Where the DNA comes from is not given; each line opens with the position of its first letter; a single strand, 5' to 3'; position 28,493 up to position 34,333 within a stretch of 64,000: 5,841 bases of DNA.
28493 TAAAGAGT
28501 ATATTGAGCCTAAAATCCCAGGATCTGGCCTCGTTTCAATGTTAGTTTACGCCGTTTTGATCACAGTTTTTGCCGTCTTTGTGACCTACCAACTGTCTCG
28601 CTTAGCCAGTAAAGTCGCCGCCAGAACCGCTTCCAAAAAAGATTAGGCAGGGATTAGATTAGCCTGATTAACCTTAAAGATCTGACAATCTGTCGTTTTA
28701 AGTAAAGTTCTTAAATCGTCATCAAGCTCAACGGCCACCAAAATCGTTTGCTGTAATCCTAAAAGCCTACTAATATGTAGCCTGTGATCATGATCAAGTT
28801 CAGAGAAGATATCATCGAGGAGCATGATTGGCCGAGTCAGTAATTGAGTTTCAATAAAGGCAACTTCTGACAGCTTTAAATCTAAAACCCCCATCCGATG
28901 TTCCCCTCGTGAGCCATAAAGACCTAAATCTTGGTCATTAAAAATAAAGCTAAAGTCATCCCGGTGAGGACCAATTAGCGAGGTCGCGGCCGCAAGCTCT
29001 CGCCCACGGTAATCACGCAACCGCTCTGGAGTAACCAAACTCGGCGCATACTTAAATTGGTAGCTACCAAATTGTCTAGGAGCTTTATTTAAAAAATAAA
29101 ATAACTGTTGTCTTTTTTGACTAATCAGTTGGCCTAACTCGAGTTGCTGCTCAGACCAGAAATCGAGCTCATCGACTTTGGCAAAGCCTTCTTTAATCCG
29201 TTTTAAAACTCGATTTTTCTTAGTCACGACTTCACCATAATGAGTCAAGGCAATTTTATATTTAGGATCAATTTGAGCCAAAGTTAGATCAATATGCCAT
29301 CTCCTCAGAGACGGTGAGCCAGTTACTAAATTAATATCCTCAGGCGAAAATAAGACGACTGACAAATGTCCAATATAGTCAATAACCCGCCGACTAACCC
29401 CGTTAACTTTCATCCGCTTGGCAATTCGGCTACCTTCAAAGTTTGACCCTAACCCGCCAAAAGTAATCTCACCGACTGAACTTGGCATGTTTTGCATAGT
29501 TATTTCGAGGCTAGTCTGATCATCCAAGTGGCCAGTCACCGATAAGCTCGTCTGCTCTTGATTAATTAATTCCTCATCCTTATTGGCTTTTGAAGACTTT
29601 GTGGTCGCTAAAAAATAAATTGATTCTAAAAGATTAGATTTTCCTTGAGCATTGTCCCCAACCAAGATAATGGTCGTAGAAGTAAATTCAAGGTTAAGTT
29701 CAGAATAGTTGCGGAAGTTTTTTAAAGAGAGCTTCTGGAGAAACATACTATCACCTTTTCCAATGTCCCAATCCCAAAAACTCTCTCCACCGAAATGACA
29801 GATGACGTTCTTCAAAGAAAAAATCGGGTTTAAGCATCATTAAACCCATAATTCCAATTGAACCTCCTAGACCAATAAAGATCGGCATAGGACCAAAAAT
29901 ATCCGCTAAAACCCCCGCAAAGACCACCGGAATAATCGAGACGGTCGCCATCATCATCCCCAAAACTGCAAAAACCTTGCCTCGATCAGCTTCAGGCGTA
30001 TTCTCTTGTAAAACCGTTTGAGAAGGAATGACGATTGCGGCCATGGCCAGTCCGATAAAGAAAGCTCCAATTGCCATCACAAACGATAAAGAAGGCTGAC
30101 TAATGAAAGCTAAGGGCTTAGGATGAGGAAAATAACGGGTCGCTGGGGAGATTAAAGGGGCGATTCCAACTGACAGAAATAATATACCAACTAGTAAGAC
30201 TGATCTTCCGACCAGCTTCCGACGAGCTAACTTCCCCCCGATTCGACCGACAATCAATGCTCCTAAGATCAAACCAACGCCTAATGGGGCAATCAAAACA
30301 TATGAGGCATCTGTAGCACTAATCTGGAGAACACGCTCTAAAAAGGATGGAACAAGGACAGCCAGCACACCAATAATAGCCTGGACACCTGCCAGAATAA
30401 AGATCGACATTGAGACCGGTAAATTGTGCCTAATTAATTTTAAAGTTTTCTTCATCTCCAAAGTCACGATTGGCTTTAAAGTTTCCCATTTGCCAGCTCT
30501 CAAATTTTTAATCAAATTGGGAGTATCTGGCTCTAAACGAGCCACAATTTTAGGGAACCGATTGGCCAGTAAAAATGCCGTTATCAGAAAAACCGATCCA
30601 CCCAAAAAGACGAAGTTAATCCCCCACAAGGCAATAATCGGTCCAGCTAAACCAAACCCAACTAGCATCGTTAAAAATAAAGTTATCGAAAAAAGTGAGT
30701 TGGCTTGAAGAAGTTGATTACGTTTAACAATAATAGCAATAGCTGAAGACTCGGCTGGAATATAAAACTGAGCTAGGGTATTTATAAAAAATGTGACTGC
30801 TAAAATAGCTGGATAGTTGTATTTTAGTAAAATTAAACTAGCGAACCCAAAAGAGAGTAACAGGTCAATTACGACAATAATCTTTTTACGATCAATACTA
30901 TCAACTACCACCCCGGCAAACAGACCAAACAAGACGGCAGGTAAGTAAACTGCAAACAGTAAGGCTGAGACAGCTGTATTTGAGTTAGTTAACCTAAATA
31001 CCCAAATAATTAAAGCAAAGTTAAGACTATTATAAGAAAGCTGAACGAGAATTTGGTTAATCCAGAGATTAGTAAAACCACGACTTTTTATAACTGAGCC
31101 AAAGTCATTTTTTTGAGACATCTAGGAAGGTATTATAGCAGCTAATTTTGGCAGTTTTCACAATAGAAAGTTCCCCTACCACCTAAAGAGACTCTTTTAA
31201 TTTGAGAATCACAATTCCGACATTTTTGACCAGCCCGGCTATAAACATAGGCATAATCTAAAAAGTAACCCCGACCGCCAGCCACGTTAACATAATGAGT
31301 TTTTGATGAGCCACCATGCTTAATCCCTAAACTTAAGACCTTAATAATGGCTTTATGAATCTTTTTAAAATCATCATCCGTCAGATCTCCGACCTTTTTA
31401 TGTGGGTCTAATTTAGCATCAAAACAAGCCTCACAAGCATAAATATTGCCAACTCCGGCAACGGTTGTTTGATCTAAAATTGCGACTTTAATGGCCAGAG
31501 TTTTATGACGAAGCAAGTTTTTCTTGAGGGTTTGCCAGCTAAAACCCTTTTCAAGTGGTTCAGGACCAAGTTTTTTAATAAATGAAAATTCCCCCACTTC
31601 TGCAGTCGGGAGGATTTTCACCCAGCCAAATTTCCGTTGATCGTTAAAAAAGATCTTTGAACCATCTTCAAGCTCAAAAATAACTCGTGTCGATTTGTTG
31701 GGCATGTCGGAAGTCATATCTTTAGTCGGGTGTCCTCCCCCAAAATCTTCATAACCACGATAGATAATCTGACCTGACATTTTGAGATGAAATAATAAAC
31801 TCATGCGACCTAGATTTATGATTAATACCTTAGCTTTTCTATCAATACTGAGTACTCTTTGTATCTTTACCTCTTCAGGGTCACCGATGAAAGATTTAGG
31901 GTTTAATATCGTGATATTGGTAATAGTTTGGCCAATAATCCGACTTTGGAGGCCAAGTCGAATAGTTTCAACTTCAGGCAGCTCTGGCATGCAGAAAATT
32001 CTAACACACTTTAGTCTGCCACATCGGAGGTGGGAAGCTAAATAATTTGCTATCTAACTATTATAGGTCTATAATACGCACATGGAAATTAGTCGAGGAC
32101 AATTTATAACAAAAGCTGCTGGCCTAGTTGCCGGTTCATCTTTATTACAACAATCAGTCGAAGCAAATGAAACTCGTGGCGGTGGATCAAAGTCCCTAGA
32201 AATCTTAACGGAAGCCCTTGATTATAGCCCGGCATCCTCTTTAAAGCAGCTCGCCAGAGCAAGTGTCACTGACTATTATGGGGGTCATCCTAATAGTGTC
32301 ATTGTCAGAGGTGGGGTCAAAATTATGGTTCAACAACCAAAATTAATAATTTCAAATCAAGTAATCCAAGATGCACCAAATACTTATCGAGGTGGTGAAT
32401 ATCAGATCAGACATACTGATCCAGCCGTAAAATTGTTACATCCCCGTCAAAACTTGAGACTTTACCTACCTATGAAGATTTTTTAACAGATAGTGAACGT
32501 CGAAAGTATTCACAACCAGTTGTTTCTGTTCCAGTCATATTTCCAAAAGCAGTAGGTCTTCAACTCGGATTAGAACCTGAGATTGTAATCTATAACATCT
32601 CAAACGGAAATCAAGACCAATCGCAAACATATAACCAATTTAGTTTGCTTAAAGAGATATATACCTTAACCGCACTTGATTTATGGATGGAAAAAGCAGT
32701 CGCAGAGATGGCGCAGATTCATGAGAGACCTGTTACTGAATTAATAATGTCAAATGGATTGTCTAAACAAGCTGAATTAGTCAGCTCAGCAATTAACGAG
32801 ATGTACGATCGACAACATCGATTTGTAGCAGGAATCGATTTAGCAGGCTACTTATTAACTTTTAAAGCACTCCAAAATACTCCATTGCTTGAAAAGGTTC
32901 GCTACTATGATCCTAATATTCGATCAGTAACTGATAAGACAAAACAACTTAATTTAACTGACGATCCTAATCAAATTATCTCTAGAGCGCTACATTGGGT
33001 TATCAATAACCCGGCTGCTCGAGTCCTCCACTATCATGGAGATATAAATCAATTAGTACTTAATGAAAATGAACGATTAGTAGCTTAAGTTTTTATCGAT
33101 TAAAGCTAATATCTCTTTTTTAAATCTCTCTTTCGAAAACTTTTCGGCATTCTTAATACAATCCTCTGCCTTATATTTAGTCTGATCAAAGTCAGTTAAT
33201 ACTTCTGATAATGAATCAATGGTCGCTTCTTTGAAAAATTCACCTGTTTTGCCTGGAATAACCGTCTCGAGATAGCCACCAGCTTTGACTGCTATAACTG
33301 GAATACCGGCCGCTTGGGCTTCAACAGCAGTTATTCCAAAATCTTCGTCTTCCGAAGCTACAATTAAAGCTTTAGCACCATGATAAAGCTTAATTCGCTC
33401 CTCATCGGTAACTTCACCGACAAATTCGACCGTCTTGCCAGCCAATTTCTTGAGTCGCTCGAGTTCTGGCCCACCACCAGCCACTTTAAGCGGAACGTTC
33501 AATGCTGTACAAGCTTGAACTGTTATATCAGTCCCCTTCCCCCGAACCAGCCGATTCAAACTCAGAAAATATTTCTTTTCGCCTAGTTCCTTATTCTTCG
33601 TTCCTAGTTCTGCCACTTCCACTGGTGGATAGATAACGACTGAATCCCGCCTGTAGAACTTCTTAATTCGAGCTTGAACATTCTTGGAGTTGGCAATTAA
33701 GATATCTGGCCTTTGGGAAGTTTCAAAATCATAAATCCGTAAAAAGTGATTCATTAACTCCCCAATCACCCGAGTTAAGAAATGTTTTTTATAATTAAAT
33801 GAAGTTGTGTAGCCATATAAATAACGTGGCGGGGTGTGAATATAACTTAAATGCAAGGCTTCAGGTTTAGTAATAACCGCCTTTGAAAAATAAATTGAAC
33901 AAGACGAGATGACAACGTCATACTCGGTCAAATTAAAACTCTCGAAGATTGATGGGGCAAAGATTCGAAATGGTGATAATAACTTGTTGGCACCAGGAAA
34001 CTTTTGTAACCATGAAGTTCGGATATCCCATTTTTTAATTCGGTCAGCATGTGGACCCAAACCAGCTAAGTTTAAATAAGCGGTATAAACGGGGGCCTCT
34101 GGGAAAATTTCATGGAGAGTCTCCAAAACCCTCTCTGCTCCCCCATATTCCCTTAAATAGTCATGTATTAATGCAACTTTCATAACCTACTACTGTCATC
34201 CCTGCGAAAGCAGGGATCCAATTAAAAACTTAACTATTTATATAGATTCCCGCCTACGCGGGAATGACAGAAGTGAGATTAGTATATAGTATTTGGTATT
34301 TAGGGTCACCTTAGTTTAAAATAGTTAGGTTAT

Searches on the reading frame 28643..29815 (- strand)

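Call 10: search_protein_families(library=pfam, proteins=[window:28643-29815:-], max_evalue=0.001)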
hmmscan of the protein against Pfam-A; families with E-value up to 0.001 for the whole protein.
window:28643-29815:- (390 aa): 5 families
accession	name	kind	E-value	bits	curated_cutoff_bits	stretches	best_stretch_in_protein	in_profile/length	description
PF02463.25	SMC_N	-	8.1e-16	58.6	40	1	25-356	1-187/220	RecF/RecN/SMC N terminal domain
PF13175.12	AAA_15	-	1.1e-14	55.3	32.1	1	24-166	1-92/374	AAA ATPase domain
PF13476.12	AAA_23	-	8.1e-10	40.1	27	1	28-170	1-87/201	AAA domain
PF13304.12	AAA_21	-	4.3e-05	24.2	27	1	50-127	3-73/304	AAA domain, putative AbiEii toxin, Type IV TA system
PF11398.14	DUF2813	-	0.00014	21.8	21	1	24-71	1-47/372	Protein of unknown function (DUF2813)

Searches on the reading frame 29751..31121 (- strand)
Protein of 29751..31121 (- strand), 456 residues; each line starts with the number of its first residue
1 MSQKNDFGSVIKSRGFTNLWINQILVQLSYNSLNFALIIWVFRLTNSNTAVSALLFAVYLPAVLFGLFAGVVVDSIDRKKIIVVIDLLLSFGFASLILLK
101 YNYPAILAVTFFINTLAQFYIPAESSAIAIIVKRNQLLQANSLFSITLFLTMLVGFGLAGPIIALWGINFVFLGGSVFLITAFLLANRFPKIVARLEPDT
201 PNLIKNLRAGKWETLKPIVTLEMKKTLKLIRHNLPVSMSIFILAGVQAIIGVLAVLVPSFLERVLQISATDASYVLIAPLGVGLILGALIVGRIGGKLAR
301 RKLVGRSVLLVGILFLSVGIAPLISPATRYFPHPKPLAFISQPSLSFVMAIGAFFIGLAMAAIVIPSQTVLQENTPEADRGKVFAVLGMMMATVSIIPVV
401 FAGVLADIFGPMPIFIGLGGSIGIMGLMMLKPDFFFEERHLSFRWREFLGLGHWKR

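Call 10: search_protein_families(library=pfam, proteins=[window:29751-31121:-], max_evalue=0.001)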
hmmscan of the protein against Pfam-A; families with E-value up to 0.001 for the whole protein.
window:29751-31121:- (456 aa): 2 families
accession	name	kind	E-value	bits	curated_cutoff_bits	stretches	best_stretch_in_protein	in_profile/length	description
PF07690.21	MFS_1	-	1.2e-29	103.8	33.4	2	19-324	1-291/347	Major Facilitator Superfamily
PF05977.19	MFS_3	-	7.2e-11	41.7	27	1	14-322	10-305/524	Transmembrane secretion effector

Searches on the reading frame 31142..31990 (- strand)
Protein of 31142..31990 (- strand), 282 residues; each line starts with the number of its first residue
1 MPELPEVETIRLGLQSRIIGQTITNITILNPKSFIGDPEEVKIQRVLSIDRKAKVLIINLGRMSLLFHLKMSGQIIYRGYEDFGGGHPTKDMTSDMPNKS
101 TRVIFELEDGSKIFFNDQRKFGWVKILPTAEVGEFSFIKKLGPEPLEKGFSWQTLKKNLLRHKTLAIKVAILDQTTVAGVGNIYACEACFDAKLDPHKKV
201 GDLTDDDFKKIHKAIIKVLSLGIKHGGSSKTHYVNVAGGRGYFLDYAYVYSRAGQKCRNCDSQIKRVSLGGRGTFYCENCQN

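Call 84: search_protein_families(library=pfam, proteins=[window:31142-31990:-], max_evalue=0.001)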
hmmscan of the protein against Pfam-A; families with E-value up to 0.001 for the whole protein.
window:31142-31990:- (282 aa): 4 families
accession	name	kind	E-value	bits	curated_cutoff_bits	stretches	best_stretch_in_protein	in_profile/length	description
PF01149.29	Fapy_DNA_glyco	-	7e-27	94.8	25.5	1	1-123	1-116/117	Formamidopyrimidine-DNA glycosylase N-terminal domain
PF06831.19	H2TH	-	9.6e-23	80.4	34.7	1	141-230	1-89/93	Formamidopyrimidine-DNA glycosylase H2TH domain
PF06827.20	zf-FPG_IleRS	-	7.4e-08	32.5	21.3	1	254-281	1-28/30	Zinc finger found in FPG and IleRS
PF00416.27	Ribosomal_S13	-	0.00047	21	31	1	175-217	18-60/128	Ribosomal protein S13/S18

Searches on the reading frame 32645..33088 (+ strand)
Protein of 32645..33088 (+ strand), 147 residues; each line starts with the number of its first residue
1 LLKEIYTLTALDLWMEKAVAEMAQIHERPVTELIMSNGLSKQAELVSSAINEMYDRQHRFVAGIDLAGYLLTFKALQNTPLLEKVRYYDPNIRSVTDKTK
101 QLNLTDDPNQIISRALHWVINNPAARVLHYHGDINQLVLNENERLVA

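Call 20: search_protein_families(library=pfam, proteins=[window:32645-33088:+], max_evalue=0.1)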
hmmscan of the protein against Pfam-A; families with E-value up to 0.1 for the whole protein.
window:32645-33088:+ (147 aa): 1 family
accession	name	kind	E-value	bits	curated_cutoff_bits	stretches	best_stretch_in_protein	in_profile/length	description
PF18061.6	CRISPR_Cas9_WED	-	0.0018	18.8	27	1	3-101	22-121/131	CRISPR-Cas9 WED domain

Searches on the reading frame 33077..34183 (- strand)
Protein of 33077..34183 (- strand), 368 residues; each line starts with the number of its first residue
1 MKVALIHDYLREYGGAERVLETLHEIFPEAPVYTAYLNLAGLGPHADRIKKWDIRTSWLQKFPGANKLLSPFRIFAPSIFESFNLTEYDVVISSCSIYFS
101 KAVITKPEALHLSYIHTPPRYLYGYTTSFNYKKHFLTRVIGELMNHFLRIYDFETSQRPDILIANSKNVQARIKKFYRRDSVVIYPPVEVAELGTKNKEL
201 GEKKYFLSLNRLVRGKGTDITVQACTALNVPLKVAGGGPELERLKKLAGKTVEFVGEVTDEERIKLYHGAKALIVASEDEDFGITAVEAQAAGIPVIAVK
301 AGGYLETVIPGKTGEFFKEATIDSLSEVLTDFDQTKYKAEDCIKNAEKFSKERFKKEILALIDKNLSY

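Call 11: search_protein_families(library=pfam, proteins=[window:33077-34183:-], max_evalue=0.001)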
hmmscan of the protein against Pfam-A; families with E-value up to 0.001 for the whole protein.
window:33077-34183:- (368 aa): 4 families
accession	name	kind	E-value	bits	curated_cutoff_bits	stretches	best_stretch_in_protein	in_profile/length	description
PF00534.26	Glycos_transf_1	-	2.9e-30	105.5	26.4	1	196-348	8-171/172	Glycosyl transferases group 1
PF13692.12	Glyco_trans_1_4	-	2.1e-17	64.2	27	1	204-327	2-134/142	Glycosyl transferases group 1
PF20706.3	GT4-conflict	-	4.7e-07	29.6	26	1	169-308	161-320/385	Family 4 Glycosyltransferase in conflict systems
PF13439.12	Glyco_transf_4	-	4.3e-06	27.3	28.5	1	13-191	1-169/170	Glycosyltransferase Family 4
